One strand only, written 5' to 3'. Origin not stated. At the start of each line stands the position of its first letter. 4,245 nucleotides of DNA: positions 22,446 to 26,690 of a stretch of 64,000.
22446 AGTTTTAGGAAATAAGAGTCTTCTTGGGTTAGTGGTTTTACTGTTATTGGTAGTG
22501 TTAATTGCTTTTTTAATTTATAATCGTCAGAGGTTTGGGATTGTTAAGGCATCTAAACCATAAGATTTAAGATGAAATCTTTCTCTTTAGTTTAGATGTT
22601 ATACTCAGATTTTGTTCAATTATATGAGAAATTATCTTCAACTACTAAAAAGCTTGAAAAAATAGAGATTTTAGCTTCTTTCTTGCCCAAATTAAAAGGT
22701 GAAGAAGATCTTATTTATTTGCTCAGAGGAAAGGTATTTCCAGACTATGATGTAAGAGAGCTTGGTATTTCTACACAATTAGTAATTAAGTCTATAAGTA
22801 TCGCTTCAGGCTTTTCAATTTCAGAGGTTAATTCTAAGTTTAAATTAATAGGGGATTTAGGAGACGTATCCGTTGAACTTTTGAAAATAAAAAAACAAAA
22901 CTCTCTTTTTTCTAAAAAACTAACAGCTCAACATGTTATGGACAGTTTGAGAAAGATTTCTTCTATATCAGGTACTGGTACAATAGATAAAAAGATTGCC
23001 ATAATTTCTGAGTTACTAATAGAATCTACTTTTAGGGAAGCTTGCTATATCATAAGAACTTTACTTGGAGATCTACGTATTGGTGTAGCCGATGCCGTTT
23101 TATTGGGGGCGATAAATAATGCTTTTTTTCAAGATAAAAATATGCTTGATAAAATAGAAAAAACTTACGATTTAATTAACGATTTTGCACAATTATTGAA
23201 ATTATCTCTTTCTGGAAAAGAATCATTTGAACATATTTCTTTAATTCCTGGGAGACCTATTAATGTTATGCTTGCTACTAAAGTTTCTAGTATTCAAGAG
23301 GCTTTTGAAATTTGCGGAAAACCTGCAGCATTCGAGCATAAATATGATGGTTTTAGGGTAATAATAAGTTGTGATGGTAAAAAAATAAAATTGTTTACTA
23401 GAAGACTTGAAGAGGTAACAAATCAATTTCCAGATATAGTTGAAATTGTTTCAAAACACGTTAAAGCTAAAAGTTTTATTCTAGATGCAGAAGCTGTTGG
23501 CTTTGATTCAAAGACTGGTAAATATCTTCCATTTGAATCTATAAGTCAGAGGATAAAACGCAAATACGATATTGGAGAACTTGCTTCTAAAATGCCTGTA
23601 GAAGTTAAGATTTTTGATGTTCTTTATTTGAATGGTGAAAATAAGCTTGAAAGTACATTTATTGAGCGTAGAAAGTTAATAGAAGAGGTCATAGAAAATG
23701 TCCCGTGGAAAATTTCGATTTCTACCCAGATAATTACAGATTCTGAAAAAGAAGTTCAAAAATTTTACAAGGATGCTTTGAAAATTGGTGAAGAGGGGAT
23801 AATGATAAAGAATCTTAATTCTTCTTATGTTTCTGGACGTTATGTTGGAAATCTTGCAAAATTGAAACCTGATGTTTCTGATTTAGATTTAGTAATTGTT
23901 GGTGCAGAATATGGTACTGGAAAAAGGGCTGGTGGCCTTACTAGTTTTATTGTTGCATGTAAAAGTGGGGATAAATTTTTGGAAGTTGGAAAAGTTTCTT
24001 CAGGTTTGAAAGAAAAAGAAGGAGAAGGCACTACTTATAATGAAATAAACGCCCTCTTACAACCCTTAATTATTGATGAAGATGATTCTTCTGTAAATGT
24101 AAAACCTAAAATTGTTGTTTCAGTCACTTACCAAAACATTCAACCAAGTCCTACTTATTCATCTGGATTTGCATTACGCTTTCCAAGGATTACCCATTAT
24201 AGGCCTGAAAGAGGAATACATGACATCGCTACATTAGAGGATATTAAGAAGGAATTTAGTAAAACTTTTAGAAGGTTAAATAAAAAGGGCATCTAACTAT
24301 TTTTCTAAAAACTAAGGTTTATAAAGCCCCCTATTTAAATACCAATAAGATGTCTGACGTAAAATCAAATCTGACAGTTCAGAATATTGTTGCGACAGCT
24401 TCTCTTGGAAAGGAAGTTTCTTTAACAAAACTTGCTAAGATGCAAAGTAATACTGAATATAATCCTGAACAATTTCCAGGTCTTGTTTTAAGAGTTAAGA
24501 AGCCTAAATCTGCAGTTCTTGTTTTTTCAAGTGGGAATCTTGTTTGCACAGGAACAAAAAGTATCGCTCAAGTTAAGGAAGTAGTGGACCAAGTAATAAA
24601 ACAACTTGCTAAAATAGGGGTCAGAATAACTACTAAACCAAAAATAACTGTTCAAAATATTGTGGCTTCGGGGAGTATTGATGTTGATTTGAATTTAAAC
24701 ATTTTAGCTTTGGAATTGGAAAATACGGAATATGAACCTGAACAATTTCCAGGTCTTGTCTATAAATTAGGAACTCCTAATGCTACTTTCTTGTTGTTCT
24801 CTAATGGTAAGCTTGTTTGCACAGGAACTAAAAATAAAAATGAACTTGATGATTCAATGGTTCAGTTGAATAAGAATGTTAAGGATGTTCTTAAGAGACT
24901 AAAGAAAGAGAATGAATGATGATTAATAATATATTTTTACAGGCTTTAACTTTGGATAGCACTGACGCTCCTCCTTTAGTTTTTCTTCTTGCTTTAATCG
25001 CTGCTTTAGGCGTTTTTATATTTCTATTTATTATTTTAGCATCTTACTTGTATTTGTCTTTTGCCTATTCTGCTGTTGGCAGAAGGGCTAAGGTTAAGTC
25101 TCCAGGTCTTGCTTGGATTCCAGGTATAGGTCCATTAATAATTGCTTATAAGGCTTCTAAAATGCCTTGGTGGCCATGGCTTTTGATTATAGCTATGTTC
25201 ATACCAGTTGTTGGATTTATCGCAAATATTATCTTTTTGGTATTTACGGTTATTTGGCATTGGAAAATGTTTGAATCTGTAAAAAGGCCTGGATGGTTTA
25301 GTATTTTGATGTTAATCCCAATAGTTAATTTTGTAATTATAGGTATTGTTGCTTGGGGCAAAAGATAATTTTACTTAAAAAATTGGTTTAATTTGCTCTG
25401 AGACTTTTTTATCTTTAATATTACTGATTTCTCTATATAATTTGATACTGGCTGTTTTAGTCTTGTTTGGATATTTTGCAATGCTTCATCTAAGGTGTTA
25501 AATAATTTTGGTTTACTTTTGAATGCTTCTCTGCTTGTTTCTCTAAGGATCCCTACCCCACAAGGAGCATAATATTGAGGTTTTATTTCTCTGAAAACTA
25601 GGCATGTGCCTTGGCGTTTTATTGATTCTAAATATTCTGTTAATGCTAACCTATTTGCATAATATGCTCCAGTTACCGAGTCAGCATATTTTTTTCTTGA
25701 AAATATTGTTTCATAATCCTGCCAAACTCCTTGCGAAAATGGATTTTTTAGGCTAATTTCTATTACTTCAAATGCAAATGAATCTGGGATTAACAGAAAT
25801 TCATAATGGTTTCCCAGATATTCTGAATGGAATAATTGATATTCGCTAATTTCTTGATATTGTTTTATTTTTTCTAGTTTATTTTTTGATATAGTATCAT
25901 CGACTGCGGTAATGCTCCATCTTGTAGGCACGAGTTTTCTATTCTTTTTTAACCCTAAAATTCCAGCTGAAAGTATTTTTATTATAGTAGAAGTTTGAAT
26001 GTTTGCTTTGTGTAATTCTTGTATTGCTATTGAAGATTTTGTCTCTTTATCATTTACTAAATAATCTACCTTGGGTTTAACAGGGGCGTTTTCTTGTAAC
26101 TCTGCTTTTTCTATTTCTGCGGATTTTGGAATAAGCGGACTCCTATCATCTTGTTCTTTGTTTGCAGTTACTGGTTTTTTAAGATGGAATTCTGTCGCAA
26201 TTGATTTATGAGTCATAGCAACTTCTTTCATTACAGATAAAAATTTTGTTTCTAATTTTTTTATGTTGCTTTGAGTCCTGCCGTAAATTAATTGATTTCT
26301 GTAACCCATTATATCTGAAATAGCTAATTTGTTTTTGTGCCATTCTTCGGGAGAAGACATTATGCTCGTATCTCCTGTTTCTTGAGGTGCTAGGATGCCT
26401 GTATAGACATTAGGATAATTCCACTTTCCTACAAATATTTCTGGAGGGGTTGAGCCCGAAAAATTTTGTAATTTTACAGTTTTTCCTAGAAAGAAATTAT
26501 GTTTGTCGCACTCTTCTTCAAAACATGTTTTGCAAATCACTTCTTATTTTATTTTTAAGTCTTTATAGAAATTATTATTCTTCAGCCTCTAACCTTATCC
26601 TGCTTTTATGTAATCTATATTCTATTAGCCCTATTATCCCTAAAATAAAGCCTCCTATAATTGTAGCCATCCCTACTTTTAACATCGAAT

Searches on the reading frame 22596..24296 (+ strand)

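Call 44: search_protein_families(library=pfam, proteins=[window:22596-24296:+], max_evalue=0.0001)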
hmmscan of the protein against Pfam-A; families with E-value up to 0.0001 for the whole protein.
window:22596-24296:+ (566 aa): 3 families
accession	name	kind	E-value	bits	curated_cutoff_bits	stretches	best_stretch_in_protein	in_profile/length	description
PF01068.26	DNA_ligase_A_M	-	4.1e-54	183.8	26.2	1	225-424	2-204/204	ATP dependent DNA ligase domain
PF04675.19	DNA_ligase_A_N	-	2.9e-39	135.5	24.6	1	3-173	2-173/174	DNA ligase N terminus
PF04679.21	DNA_ligase_A_C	-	2.9e-10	40.9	27.5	1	444-538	1-93/94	ATP dependent DNA ligase C terminal region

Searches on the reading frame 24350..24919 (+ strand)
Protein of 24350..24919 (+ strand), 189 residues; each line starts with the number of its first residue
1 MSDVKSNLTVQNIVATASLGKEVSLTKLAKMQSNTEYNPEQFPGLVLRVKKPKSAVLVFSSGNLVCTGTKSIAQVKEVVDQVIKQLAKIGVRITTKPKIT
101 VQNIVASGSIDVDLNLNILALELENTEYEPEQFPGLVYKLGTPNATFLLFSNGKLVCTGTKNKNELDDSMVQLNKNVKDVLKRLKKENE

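Call 44: search_protein_families(library=pfam, proteins=[window:24350-24919:+], max_evalue=0.0001)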
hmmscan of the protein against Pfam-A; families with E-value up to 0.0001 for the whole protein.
window:24350-24919:+ (189 aa): 1 family
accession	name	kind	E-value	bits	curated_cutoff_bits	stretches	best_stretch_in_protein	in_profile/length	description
PF00352.27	TBP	-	4.6e-56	187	22.9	2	8-88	2-84/85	Transcription factor TFIID (or TATA-binding protein, TBP)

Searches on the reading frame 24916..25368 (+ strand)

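Call 44: search_protein_families(library=pfam, proteins=[window:24916-25368:+], max_evalue=0.0001)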
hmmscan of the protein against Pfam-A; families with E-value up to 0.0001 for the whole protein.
window:24916-25368:+ (150 aa): 1 family
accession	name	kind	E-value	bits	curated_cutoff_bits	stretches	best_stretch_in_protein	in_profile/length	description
PF18936.5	DUF5684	-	1.4e-05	26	27.4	0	115-146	10-41/81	Family of unknown function (DUF5684)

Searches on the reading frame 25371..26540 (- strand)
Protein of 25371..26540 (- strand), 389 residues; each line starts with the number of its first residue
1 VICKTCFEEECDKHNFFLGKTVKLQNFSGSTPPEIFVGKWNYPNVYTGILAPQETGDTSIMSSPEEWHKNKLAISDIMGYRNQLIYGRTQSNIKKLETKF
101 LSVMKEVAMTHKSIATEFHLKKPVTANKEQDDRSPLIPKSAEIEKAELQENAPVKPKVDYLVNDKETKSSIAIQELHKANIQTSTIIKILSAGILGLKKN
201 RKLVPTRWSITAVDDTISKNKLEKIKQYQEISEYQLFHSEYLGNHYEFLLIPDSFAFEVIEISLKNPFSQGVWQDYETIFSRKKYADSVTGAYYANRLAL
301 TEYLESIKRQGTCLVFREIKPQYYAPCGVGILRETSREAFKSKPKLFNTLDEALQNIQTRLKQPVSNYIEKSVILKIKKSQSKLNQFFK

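Call 44: search_protein_families(library=pfam, proteins=[window:25371-26540:-], max_evalue=0.0001)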
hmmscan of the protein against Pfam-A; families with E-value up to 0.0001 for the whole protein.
window:25371-26540:- (389 aa): 2 families
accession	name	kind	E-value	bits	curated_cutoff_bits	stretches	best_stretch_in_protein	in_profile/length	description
PF04894.17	Nre_N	-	6.8e-76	256.1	25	1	23-265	24-265/270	Archaeal Nre, N-terminal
PF04895.17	Nre_C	-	1.1e-31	109.3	27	1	279-387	3-110/110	Archaeal Nre, C-terminal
